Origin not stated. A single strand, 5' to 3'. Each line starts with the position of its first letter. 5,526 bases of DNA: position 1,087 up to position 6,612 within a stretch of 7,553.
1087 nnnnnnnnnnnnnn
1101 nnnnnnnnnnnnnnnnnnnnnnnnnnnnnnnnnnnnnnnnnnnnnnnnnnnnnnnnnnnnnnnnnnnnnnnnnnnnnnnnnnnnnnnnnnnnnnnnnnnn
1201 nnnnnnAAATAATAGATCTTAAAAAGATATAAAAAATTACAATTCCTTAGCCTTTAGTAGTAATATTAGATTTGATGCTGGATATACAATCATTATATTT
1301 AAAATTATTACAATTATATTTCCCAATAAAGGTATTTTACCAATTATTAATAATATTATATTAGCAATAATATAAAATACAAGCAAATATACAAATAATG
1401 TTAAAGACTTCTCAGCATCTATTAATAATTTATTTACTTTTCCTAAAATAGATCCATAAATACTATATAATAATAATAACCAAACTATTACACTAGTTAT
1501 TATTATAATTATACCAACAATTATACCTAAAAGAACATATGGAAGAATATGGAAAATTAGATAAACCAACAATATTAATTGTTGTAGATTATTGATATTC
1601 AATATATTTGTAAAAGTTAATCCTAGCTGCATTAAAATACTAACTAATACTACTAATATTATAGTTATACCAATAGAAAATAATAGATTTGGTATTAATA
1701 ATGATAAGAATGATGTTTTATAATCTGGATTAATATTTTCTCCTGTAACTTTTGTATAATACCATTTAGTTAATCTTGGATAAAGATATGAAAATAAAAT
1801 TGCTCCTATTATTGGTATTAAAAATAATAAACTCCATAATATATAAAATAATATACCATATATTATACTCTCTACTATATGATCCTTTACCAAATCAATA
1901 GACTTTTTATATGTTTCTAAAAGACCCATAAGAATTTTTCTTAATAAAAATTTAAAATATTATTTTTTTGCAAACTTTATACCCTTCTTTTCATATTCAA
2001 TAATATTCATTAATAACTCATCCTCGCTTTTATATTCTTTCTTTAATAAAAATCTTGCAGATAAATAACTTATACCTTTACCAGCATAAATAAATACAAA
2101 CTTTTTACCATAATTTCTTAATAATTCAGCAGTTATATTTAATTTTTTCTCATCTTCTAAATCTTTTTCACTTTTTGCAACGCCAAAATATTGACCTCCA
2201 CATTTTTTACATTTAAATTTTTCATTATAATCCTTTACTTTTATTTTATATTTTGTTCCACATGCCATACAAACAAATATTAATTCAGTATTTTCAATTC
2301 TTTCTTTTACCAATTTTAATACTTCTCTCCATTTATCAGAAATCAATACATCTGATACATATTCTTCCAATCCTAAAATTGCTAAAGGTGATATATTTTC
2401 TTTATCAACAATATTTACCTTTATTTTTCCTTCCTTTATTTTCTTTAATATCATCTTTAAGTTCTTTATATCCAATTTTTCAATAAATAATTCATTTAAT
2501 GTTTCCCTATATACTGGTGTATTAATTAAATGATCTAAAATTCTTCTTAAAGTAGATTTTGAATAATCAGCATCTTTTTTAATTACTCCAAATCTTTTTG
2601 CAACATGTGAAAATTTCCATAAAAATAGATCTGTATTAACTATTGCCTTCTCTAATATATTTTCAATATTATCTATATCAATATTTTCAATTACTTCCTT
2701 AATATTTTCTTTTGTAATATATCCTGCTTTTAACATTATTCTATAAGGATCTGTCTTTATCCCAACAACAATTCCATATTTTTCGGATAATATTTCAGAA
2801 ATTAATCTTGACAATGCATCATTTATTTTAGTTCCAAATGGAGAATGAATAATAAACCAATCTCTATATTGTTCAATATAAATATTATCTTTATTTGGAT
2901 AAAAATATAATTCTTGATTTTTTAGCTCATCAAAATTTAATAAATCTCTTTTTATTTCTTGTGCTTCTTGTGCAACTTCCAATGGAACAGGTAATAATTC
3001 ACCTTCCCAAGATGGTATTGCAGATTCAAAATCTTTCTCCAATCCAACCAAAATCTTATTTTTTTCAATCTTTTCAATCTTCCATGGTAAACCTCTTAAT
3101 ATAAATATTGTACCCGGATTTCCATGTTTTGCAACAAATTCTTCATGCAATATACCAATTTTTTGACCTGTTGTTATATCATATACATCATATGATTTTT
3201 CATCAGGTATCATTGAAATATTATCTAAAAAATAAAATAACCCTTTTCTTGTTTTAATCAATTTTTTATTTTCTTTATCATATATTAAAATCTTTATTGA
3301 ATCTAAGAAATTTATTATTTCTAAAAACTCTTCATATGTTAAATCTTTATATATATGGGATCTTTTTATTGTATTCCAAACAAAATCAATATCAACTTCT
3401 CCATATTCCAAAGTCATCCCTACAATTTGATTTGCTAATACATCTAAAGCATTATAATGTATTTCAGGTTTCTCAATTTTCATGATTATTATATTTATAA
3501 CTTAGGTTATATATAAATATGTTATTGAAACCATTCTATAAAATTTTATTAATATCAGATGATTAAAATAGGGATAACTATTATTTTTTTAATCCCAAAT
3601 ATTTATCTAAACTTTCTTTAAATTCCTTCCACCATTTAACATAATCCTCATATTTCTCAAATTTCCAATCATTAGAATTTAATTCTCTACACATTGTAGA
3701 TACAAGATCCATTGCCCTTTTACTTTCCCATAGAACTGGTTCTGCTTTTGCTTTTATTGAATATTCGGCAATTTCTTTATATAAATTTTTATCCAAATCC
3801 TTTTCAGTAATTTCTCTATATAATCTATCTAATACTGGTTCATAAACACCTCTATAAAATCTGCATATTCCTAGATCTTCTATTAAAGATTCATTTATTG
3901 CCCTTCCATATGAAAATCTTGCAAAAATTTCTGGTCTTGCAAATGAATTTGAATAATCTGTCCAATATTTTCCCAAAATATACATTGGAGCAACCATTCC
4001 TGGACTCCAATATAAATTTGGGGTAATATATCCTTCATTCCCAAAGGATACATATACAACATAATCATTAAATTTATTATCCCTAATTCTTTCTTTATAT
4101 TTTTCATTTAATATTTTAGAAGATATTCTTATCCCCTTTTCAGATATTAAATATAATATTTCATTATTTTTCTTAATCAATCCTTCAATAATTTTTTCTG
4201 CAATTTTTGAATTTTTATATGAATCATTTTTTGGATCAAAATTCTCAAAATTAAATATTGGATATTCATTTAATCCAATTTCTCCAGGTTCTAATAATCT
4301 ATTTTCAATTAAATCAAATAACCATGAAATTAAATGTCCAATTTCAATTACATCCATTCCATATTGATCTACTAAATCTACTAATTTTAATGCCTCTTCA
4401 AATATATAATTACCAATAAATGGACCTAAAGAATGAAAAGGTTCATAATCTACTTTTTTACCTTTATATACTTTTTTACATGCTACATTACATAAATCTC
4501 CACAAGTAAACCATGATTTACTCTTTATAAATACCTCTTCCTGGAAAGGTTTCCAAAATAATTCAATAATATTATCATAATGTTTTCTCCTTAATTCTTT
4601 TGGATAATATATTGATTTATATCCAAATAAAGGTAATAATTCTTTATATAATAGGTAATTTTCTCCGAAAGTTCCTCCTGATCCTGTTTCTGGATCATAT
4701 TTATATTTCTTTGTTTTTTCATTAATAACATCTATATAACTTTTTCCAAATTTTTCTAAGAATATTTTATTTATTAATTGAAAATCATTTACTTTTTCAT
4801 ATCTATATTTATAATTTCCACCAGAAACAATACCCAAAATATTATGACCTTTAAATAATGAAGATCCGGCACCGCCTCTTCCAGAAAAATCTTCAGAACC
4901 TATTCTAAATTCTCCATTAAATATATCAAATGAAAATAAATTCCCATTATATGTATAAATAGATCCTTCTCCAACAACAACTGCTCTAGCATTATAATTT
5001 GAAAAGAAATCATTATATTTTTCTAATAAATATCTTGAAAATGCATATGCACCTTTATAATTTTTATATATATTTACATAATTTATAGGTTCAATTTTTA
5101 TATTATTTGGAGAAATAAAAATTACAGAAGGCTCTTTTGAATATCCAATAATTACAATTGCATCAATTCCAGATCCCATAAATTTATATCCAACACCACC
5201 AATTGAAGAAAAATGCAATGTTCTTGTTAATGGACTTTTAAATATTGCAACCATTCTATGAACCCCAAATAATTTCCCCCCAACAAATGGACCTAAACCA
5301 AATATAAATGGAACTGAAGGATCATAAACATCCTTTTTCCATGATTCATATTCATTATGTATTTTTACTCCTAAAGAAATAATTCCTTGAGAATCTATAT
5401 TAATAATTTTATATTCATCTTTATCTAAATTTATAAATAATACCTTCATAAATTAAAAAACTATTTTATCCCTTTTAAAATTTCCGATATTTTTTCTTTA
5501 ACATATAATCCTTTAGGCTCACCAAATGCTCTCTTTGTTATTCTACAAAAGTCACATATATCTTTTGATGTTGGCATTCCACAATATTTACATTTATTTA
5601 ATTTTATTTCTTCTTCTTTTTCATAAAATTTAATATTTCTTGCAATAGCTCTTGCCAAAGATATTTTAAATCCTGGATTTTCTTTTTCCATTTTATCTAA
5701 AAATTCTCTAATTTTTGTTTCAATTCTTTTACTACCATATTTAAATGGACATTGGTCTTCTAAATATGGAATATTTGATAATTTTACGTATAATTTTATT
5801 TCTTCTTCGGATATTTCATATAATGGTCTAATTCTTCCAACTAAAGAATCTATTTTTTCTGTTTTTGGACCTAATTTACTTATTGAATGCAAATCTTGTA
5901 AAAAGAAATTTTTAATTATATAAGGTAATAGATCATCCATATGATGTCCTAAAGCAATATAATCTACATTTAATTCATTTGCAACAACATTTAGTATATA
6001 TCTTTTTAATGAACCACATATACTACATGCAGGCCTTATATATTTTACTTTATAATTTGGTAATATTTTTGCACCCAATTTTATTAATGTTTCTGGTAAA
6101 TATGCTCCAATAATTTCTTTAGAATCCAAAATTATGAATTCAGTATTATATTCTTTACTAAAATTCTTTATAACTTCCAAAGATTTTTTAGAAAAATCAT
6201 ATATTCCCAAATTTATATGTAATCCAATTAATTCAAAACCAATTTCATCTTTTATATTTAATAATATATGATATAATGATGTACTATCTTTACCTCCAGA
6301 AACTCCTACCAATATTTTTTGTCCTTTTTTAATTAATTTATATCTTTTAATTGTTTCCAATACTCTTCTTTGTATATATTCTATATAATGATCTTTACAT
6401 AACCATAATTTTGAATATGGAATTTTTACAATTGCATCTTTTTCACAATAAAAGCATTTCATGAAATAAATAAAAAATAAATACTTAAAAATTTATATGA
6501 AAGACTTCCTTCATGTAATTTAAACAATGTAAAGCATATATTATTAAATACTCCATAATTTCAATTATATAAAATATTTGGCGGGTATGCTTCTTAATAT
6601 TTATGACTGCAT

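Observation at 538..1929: Tandem membrane-protein paralogs share perfect 84-nt and 34-nt tracts that bracket a central segment that does not align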

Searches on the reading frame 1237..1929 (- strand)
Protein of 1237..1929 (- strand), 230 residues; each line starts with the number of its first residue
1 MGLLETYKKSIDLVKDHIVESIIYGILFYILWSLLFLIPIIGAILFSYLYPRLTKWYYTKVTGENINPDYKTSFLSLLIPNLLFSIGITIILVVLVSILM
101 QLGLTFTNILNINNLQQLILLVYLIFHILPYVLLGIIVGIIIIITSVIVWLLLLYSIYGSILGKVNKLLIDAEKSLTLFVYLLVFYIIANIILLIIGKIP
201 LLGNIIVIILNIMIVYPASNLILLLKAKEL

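Call 9: search_protein_families(library=pfam, proteins=[window:1237-1929:-], max_evalue=1)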
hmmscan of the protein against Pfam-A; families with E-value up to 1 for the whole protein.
window:1237-1929:- (230 aa): 1 family
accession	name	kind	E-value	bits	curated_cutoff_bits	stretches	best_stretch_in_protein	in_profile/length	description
PF07264.17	EI24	-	0.045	14.3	32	1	79-213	15-144/199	Sulfate transporter CysZ/Etoposide-induced protein 2.4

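Call 10: search_protein_families(library=ncbifam, proteins=[window:1237-1929:-], max_evalue=1)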
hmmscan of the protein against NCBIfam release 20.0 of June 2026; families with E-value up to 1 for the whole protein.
window:1237-1929:- (230 aa): 0 families

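Call 70: predict_structure(alignment_id=A2)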
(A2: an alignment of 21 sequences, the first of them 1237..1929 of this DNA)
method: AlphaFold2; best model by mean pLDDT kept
length: 230 residues; sequences in the alignment: 21
mean_pLDDT: 90.2   pTM: 0.81
mean pLDDT of the five models: 90.2, 84.4, 76.8, 69.9, 65.3
residues with pLDDT >= 90: 156; 70-90: 67; 50-70: 7; < 50: 0
segments of 3 or more residues with pLDDT < 50: none
pLDDT, mean of each block of 10 residues (from residue 1): 91 96 94 85 95 97 95 96 93 85 72 76 71 89 97 97 92 95 94 87 88 94 95
secondary structure, 60 per line:
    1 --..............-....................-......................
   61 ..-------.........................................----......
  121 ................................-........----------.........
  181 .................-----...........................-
elements in order: H3-16 H18-37 H39-62 H70-110 H115-152 H154-161 H172-197 H203-229
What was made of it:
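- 1237..1929 (-): P2, the upstream paralog (230 aa). It has the same six-helix layout, and its exposed tip is a helical hairpin. It is the ortholog of Nps_00750. AlphaFold model with pLDDT 90.2 in call 70.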

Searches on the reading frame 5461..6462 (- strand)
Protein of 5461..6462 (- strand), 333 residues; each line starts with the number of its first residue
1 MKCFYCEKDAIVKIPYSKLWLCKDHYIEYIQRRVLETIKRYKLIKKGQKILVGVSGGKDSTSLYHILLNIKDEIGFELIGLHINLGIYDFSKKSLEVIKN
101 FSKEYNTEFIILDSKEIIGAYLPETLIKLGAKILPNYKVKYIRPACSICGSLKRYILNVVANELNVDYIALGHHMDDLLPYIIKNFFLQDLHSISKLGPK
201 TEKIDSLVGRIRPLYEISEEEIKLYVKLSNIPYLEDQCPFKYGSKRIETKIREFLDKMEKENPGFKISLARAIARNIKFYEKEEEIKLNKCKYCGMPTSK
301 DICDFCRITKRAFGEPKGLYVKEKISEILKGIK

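Call 9: search_protein_families(library=pfam, proteins=[window:5461-6462:-], max_evalue=1)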
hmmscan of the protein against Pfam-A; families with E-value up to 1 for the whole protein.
window:5461-6462:- (333 aa): 11 families
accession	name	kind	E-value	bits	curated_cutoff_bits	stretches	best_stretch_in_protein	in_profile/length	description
PF01171.26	ATP_bind_3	-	5.3e-18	65.8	27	2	49-114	1-66/182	PP-loop family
PF22082.2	TtuA_LIM_N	-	3.6e-09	37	27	1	2-27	1-26/26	2-thiouridine synthetase TtuA, N-terminal LIM domain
PF01507.26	PAPS_reduct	-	0.00042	20.8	22.5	1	50-115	2-61/175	Phosphoadenosine phosphosulfate reductase domain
PF02132.21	RecR_ZnF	-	0.002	18.4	22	1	290-307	3-20/21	RecR, Cys4-zinc finger domain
PF06508.19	QueC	-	0.0092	15.9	22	1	49-222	1-166/210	Queuosine biosynthesis protein QueC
PF02748.20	PyrI_C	-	0.035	14.4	23.4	1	278-301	23-46/48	Aspartate carbamoyltransferase regulatory chain, metal binding domain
PF24844.1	PolC_DP2_central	-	0.075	12.4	24.3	1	268-308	317-355/372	DNA polymerase II large subunit DP2, central domain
PF20542.4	DUF6757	-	0.1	13.2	27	1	1-30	1-32/54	Family of unknown function (DUF6757)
PF02581.23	TMP-TENI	-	0.14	11.9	27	1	95-173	45-123/180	Thiamine monophosphate synthase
PF24488.1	DUF7584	-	0.27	11.6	27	1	259-294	27-62/109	Domain of unknown function (DUF7584)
PF16503.10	zn-ribbon_14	-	0.81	9.7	34.9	1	289-304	1-16/32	Zinc-ribbon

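Call 10: search_protein_families(library=ncbifam, proteins=[window:5461-6462:-], max_evalue=1)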
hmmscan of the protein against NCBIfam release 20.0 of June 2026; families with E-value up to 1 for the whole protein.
window:5461-6462:- (333 aa): 15 families
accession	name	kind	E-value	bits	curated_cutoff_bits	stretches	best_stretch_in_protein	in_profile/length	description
NF049949.1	tRNAsynTtuAPyrococ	equivalog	2.5e-72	243.5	450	1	1-309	1-290/292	tRNA-5-methyluridine(54) 2-sulfurtransferase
NF047749.1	tRNAThiolNcsA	equivalog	1.9e-39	135.6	500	1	1-309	1-316/322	tRNA 2-thiolation protein NcsA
NF007972.0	PRK10696.1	equivalog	3.4e-32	111.9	272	1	29-274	23-249/295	tRNA 2-thiocytidine(32) synthetase TtcA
TIGR00269.1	TIGR00269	hypoth_equivalog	2.3e-22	79.2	62.75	1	208-308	1-100/104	TIGR00269 family protein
TIGR02432.1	lysidine_TilS_N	equivalog_domain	2.2e-21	76.7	93.6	2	156-241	90-175/189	tRNA lysidine(34) synthetase TilS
NF011259.0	PRK14665.1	equivalog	9.1e-07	28.1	364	1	45-175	3-123/360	tRNA 2-thiouridine(34) synthase MnmA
NF007942.0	PRK10660.1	equivalog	4.1e-05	22.5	606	1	43-110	13-81/439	tRNA lysidine(34) synthetase TilS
NF011258.0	PRK14664.1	equivalog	0.00059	19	680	1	46-174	4-117/362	tRNA 2-thiouridine(34) synthase MnmA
TIGR00884.1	guaA_Cterm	equivalog_domain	0.0015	17.9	338.75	1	37-117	6-82/310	glutamine-hydrolyzing GMP synthase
NF001138.1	PRK00143.1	equivalog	0.0073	15.3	284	1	49-176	1-124/345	tRNA 2-thiouridine(34) synthase MnmA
NF000848.1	PRK00074.1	equivalog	0.011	14.4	400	1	34-116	200-279/512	glutamine-hydrolyzing GMP synthase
NF006351.0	PRK08576.1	equivalog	0.011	14.4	290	1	18-69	209-256/436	hypothetical protein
TIGR00268.2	TIGR00268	equivalog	0.013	14.8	150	1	42-69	8-35/259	ATP-dependent sacrificial sulfur transferase LarE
TIGR00615.1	recR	equivalog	0.037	13.5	162.55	1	285-311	51-77/196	recombination mediator RecR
TIGR00552.1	nadE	equivalog_domain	0.099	11.8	63.65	1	37-104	12-80/251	NAD(+) synthase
